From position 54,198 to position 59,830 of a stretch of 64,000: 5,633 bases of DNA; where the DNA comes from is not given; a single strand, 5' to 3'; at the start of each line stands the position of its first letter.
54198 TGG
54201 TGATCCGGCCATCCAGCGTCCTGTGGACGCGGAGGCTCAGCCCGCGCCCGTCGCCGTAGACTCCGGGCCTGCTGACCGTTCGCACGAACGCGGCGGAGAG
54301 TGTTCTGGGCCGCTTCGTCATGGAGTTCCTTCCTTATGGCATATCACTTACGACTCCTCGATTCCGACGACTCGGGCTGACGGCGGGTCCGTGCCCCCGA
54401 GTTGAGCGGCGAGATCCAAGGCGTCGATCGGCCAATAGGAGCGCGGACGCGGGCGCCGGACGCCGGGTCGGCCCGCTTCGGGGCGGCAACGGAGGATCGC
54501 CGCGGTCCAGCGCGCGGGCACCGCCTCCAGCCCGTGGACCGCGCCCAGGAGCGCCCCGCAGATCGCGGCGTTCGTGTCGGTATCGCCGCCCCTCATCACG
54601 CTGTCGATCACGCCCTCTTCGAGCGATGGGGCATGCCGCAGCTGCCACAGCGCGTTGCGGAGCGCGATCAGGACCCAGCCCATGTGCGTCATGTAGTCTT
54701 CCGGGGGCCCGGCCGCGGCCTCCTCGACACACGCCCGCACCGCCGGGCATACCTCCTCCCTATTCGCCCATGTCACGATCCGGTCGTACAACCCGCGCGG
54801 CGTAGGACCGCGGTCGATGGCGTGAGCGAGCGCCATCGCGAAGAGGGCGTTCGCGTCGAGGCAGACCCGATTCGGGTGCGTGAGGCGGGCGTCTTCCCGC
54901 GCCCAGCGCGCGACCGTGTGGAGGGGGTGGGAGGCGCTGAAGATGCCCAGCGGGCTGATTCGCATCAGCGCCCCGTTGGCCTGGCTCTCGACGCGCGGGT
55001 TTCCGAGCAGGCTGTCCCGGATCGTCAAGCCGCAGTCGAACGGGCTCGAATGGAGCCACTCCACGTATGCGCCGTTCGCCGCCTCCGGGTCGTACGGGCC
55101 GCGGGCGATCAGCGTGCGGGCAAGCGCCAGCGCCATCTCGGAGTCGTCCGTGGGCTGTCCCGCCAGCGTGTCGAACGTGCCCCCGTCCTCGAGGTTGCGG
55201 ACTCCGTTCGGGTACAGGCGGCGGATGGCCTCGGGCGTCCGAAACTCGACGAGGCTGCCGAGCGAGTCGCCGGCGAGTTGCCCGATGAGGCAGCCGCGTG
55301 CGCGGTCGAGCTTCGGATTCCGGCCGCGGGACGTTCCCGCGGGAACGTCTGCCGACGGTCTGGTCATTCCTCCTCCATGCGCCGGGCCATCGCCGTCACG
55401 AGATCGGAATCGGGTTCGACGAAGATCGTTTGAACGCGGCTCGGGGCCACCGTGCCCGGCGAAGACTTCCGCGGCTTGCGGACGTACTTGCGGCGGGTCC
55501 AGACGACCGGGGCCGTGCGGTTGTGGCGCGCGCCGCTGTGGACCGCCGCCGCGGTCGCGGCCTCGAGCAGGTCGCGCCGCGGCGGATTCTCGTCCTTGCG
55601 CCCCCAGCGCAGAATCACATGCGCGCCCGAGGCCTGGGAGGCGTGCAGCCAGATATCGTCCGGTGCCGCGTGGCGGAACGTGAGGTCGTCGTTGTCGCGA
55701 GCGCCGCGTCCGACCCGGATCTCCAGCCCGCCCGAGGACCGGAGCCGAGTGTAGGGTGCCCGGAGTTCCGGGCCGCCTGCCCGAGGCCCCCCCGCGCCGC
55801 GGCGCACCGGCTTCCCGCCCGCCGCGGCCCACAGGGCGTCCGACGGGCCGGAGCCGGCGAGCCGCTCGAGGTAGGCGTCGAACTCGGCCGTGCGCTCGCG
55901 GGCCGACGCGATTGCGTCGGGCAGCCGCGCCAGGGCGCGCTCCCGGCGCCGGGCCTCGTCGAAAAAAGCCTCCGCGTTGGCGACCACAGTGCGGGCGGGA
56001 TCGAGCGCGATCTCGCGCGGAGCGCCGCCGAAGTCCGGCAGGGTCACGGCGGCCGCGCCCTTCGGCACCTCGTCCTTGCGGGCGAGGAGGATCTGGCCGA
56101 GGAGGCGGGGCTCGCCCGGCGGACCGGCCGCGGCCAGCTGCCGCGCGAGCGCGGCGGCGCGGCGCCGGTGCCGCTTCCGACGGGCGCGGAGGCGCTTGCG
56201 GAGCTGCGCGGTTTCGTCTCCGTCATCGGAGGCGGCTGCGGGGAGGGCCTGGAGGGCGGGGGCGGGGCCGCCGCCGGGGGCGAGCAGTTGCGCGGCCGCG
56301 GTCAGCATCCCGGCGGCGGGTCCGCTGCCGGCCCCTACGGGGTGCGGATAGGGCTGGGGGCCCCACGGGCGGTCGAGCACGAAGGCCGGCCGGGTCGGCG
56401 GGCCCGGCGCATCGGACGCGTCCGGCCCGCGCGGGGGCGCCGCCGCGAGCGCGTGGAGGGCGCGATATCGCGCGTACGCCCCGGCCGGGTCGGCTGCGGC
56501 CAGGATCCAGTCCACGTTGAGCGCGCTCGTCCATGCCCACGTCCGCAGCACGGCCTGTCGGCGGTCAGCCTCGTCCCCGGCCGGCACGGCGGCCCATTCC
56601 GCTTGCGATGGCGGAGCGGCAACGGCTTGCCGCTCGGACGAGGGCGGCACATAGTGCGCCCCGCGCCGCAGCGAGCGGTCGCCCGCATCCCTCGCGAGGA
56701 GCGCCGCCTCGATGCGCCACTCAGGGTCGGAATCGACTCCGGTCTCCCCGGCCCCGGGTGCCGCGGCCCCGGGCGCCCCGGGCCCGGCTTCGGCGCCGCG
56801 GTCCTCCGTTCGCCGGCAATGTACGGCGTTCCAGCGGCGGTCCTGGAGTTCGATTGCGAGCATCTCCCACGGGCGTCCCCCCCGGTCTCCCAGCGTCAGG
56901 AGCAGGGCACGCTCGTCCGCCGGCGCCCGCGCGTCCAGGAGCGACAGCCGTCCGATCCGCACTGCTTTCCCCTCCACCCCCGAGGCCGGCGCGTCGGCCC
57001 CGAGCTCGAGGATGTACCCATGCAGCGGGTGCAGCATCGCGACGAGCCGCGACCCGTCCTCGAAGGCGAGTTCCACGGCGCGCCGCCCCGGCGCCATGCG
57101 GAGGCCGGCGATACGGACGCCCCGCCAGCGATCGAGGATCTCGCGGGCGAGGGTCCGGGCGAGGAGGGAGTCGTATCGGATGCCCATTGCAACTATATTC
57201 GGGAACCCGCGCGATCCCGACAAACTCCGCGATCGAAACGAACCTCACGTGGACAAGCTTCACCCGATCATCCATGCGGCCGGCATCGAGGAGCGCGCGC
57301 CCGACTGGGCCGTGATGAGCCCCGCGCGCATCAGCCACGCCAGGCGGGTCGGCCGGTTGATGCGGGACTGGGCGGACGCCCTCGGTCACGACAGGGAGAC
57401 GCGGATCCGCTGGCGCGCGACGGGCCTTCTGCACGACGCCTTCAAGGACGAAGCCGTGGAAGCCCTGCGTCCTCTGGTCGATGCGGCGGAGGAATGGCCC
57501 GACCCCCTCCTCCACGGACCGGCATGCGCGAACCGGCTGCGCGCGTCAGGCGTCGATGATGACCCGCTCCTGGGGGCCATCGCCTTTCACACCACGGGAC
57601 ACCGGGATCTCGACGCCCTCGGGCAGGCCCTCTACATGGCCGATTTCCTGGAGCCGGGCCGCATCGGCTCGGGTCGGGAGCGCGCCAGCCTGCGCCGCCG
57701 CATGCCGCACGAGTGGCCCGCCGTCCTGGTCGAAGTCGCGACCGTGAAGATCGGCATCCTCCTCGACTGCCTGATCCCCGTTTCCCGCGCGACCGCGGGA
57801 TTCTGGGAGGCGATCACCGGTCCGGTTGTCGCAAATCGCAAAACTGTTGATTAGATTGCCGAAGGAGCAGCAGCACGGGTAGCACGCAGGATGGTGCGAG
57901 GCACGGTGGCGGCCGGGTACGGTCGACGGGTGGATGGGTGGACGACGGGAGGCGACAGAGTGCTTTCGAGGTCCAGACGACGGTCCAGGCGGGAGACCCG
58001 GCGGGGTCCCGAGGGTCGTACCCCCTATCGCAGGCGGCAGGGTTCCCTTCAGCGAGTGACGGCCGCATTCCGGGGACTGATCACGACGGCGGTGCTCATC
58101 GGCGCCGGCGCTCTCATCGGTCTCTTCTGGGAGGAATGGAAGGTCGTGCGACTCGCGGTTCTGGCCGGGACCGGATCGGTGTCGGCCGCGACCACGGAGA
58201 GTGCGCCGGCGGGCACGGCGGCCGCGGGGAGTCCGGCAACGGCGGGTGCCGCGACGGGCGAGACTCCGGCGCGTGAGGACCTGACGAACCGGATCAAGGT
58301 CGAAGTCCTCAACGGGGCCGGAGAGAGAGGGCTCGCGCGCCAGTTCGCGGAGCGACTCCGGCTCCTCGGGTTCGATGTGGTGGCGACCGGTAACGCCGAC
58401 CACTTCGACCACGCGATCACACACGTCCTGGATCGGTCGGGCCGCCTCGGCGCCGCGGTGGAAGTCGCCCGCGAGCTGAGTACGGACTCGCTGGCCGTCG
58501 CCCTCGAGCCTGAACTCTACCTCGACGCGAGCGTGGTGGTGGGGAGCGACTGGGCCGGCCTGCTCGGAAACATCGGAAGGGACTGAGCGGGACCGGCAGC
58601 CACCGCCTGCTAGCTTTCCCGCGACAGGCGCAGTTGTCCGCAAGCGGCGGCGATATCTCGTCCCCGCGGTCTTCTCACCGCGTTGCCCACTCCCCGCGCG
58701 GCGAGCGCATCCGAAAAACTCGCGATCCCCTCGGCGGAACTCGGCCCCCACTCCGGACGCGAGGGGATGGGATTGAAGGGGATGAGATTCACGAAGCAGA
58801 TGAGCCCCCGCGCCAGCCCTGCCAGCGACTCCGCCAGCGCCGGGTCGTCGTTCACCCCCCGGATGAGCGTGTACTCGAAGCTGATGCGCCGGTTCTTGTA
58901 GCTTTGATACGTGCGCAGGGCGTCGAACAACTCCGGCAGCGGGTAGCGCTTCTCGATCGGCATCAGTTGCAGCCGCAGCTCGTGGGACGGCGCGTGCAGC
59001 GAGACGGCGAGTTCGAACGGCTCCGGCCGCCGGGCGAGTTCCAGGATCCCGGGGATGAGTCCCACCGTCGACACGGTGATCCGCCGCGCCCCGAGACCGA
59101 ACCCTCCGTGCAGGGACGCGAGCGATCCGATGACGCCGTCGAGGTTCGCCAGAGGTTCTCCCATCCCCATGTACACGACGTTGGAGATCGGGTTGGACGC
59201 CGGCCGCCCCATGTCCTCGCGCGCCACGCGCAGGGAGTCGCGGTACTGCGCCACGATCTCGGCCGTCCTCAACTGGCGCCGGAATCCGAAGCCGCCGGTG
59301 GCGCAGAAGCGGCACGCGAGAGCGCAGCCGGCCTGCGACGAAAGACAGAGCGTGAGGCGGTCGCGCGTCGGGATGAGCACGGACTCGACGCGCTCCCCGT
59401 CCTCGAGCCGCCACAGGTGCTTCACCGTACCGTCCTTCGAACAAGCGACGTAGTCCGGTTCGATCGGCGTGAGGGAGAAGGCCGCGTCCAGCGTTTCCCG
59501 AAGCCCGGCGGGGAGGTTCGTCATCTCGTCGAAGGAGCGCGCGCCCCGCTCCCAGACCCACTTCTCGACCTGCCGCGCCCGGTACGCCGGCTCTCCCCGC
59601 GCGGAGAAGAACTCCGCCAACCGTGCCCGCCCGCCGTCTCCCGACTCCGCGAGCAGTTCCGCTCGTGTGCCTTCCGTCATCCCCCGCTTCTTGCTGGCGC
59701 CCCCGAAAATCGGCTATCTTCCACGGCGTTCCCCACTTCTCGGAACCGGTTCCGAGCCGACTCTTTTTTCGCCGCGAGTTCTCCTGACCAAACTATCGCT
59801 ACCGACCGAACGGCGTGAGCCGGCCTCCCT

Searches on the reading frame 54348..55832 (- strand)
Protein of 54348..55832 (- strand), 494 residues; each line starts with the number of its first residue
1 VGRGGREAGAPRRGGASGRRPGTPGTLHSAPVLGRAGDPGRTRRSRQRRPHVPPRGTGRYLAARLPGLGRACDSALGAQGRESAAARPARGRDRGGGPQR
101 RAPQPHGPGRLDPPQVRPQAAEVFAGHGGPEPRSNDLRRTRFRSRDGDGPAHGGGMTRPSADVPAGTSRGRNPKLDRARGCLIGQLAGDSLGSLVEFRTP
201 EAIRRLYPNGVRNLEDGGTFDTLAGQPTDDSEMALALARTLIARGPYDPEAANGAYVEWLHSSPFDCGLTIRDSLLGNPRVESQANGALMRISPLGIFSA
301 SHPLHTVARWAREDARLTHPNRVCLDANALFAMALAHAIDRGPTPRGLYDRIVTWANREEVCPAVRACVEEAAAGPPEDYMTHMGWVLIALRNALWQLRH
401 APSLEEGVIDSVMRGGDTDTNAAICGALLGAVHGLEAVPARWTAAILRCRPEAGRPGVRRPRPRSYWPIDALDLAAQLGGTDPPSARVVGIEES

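Call 53: search_protein_families(library=pfam, proteins=[window:54348-55832:-], max_evalue=0.00001)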
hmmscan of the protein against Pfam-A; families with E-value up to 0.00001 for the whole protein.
window:54348-55832:- (494 aa): 1 family
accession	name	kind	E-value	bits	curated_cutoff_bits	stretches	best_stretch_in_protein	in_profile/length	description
PF03747.19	ADP_ribosyl_GH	-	1e-62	212.9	26.2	1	180-441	1-287/287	ADP-ribosylglycohydrolase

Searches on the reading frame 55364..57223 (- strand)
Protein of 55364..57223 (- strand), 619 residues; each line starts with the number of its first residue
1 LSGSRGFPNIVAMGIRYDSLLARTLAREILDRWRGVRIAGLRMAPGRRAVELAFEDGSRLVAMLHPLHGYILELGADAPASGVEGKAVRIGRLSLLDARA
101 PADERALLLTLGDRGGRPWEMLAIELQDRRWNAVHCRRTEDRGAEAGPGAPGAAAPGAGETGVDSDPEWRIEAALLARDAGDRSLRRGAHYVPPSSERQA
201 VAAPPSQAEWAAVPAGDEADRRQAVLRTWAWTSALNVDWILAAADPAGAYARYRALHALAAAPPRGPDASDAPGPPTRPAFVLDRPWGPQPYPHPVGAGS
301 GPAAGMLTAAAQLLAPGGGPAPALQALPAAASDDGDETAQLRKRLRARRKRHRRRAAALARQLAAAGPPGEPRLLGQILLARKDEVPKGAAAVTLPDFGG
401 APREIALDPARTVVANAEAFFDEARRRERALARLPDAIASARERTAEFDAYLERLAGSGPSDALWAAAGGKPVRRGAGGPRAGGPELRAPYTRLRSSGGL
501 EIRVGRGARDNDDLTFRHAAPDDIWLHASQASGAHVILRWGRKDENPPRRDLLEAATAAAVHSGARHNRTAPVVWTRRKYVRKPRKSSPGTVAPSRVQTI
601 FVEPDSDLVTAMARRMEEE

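Call 34: search_protein_families(library=pfam, proteins=[window:55364-57223:-], max_evalue=0.00001)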
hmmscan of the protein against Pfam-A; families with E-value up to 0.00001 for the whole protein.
window:55364-57223:- (619 aa): 2 families
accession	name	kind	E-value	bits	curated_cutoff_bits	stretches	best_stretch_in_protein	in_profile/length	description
PF05833.16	NFACT_N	-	2.6e-13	50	31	1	338-455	302-421/456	NFACT N-terminal and middle domains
PF05670.18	NFACT-R_1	-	4.3e-10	40.6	29.8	1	496-586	7-98/112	NFACT protein RNA binding domain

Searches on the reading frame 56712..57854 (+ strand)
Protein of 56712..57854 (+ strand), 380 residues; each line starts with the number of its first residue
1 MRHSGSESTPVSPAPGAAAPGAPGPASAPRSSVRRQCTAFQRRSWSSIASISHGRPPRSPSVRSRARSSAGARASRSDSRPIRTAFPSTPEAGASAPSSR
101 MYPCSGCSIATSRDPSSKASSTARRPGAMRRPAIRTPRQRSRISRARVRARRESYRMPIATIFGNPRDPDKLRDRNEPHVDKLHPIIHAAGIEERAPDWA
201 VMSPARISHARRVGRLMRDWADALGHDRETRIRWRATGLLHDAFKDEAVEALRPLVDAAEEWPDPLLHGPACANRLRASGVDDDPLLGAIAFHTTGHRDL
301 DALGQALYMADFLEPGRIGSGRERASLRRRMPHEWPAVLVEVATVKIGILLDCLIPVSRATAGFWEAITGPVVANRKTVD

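Call 34: search_protein_families(library=pfam, proteins=[window:56712-57854:+], max_evalue=0.00001)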
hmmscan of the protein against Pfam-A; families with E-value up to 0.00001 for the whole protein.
window:56712-57854:+ (380 aa): 1 family
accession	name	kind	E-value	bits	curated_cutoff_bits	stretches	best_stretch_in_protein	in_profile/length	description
PF01966.28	HD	-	2.2e-06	28.4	22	1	206-313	1-113/116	HD domain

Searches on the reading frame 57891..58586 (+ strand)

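Call 34: search_protein_families(library=pfam, proteins=[window:57891-58586:+], max_evalue=0.00001)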
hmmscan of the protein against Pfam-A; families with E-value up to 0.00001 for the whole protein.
window:57891-58586:+ (231 aa): 1 family
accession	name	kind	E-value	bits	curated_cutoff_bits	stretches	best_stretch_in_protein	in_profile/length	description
PF13399.11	LytR_C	-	6.7e-13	49.8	22.2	1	134-221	1-86/86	LytR cell envelope-related transcriptional attenuator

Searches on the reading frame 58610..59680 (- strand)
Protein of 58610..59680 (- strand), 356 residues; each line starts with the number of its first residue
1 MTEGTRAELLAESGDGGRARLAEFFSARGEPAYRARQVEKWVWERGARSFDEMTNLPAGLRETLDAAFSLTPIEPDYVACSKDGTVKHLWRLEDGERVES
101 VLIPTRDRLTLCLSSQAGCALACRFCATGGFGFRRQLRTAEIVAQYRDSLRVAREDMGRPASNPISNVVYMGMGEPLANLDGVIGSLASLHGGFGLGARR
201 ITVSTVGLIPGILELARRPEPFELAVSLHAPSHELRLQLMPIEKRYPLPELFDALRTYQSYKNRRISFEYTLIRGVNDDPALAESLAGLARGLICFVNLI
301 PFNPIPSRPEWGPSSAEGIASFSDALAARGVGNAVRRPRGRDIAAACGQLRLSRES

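Call 34: search_protein_families(library=pfam, proteins=[window:58610-59680:-], max_evalue=0.00001)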
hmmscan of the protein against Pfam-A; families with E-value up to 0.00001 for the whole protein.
window:58610-59680:- (356 aa): 2 families
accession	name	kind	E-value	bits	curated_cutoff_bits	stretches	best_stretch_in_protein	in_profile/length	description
PF21016.3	RlmN_N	-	9.5e-15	54.5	24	1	18-67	8-57/60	Ribosomal RNA large subunit methyltransferase N-terminal domain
PF04055.27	Radical_SAM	-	1.1e-12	48.9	29.5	1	115-280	3-158/166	Radical SAM superfamily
